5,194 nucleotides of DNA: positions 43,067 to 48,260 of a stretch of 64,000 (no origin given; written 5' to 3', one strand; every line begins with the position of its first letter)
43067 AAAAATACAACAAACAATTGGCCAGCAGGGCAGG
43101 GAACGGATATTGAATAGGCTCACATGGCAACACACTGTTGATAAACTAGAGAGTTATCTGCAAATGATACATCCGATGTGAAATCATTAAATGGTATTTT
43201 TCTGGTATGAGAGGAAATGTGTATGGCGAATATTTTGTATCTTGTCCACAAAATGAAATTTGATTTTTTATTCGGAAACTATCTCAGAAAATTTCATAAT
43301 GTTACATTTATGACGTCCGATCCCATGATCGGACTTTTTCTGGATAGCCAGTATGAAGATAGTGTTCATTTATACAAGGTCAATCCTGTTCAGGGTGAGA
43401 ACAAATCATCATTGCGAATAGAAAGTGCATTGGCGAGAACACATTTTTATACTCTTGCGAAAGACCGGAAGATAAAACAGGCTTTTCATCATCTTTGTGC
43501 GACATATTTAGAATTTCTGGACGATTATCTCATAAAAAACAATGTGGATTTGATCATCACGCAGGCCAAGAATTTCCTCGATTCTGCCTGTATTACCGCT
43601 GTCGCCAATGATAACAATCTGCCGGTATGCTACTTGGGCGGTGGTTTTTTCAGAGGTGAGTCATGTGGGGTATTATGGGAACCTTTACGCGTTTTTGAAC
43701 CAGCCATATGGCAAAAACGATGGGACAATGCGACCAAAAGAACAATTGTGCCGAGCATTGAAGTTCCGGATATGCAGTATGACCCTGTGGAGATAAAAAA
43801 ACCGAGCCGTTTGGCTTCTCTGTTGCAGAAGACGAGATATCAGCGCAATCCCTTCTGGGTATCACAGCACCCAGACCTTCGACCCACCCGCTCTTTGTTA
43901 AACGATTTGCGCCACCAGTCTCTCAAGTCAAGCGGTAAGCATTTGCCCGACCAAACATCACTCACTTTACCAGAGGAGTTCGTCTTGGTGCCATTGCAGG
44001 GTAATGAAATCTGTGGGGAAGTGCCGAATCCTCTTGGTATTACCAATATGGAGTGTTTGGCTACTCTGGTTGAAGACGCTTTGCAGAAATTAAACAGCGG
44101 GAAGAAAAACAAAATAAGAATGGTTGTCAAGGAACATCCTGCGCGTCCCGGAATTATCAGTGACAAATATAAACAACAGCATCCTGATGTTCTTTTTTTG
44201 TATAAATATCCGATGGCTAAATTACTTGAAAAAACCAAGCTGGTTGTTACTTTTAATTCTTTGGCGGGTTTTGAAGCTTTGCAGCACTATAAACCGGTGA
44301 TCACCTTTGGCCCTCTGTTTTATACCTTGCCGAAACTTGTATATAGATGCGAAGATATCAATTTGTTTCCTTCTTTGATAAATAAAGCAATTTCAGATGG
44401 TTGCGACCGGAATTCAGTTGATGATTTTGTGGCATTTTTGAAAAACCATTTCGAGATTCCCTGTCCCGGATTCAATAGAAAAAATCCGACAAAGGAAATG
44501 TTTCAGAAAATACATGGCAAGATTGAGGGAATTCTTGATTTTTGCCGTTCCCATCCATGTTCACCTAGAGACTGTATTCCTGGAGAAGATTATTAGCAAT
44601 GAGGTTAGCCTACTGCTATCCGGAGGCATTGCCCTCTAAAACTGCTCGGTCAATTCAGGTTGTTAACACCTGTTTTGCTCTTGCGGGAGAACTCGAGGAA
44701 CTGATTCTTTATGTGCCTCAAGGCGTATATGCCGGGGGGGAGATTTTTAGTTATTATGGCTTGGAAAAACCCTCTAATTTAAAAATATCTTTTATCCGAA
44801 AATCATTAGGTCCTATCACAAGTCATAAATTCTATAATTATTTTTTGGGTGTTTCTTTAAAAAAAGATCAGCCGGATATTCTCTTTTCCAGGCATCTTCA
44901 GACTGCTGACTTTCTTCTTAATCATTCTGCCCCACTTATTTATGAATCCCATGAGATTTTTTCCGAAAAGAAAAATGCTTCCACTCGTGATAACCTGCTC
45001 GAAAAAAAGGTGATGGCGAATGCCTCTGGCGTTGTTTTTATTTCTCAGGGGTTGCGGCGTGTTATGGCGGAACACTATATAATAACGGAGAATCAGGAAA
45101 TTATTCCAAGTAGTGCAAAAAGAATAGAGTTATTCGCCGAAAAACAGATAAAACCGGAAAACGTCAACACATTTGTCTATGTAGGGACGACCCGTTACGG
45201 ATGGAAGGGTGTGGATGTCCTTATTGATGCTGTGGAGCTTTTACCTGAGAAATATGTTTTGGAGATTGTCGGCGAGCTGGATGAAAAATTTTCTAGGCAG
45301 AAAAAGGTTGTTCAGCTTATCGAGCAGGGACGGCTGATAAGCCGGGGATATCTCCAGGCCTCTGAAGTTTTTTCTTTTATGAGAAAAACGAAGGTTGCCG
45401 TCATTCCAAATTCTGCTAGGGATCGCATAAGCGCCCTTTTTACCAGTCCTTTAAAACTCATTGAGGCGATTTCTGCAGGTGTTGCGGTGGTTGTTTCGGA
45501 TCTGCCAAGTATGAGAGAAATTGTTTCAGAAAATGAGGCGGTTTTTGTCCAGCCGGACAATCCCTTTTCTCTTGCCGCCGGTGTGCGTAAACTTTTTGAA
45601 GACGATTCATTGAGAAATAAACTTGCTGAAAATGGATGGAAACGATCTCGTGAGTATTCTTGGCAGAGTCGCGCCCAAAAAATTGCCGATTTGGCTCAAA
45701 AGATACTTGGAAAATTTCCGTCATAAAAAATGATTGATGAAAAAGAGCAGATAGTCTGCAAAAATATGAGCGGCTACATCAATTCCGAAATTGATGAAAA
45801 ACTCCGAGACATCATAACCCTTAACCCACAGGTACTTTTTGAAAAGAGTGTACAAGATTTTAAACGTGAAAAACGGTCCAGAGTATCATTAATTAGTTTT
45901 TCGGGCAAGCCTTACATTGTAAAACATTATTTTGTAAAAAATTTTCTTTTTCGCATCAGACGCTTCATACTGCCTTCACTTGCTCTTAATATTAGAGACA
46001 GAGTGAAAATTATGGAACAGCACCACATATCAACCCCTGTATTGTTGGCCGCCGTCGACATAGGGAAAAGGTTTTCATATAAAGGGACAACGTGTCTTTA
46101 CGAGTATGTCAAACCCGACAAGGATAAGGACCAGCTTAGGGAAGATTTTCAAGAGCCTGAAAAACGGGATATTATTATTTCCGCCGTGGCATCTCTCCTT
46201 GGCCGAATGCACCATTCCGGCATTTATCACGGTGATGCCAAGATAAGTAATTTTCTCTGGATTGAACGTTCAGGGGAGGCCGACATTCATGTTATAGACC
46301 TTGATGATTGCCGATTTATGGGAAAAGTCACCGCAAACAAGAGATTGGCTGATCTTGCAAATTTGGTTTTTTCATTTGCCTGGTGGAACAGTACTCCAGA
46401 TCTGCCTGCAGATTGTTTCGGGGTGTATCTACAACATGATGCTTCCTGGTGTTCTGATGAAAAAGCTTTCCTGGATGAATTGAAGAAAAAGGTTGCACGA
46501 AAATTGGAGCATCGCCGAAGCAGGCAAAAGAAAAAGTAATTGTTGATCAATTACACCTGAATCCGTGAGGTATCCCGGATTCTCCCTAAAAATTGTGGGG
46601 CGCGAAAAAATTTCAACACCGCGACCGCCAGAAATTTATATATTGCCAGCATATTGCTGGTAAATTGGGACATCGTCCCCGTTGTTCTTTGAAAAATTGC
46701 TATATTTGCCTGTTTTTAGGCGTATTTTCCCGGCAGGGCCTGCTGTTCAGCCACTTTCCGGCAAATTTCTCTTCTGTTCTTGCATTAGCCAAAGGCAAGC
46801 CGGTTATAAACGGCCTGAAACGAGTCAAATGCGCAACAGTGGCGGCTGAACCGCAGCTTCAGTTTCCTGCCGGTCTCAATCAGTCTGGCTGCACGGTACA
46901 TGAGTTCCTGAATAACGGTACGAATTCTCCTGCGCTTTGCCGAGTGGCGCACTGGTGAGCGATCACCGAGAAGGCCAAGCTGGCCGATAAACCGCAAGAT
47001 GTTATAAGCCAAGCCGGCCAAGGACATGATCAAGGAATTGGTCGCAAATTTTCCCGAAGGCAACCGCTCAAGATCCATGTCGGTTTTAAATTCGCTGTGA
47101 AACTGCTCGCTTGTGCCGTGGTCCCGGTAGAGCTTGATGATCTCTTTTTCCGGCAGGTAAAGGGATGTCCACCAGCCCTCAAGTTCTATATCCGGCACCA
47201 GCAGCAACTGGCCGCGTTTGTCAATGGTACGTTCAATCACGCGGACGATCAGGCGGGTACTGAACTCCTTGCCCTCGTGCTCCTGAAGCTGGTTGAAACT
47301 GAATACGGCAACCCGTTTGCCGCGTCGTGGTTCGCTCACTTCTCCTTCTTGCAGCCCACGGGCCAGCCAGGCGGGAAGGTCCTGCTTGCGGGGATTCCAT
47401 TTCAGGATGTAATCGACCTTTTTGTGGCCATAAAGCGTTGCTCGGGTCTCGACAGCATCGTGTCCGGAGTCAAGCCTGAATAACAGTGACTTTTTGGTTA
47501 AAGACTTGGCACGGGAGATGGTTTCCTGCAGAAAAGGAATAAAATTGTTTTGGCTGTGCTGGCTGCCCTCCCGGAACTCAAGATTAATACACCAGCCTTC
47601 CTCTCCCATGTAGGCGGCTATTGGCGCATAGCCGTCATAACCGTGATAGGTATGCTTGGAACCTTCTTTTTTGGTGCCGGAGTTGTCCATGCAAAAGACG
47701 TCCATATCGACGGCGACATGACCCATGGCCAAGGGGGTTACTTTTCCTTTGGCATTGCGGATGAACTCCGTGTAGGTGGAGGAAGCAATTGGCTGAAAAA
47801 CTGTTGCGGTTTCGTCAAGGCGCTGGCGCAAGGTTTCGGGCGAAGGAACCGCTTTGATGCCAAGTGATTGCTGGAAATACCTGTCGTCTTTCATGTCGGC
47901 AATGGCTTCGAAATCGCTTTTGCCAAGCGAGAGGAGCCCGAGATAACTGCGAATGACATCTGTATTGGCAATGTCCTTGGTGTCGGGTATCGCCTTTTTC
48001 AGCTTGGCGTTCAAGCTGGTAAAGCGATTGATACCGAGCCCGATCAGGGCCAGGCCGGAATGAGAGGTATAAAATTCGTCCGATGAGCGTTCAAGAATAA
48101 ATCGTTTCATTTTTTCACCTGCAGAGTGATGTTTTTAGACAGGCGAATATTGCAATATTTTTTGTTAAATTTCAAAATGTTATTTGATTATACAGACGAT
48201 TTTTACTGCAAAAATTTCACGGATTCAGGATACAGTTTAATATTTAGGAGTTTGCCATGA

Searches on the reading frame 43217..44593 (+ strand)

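Call 83: search_protein_families(library=pfam, proteins=[window:43217-44593:+], max_evalue=0.00001)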
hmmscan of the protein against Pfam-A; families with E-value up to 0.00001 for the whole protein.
window:43217-44593:+ (459 aa): 1 family
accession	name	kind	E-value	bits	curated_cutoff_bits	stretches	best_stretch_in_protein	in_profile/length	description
PF05159.20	Capsule_synth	-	4.2e-13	49.9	20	1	287-372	175-269/310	Capsule polysaccharide biosynthesis protein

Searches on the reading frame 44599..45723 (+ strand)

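Call 83: search_protein_families(library=pfam, proteins=[window:44599-45723:+], max_evalue=0.00001)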
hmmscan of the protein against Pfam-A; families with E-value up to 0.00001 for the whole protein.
window:44599-45723:+ (375 aa): 3 families
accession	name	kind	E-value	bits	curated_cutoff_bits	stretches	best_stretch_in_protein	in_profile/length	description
PF00534.26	Glycos_transf_1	-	6e-22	78.4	26.4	1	179-348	5-171/172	Glycosyl transferases group 1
PF13692.12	Glyco_trans_1_4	-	1.4e-18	68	27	1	191-335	3-142/142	Glycosyl transferases group 1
PF13524.12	Glyco_trans_1_2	-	1.7e-11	44.7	25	1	219-363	15-143/144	Glycosyl transferase-like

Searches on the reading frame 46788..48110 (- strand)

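Call 83: search_protein_families(library=pfam, proteins=[window:46788-48110:-], max_evalue=0.00001)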
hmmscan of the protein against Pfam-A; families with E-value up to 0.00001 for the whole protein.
window:46788-48110:- (441 aa): 2 families
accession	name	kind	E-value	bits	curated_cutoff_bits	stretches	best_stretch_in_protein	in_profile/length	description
PF13701.12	DDE_Tnp_1_4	-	3.8e-32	111.5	34.7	1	15-439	19-431/435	Transposase DDE domain group 1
PF01609.27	DDE_Tnp_1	-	2.7e-09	37.5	23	1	135-371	8-200/200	Transposase DDE domain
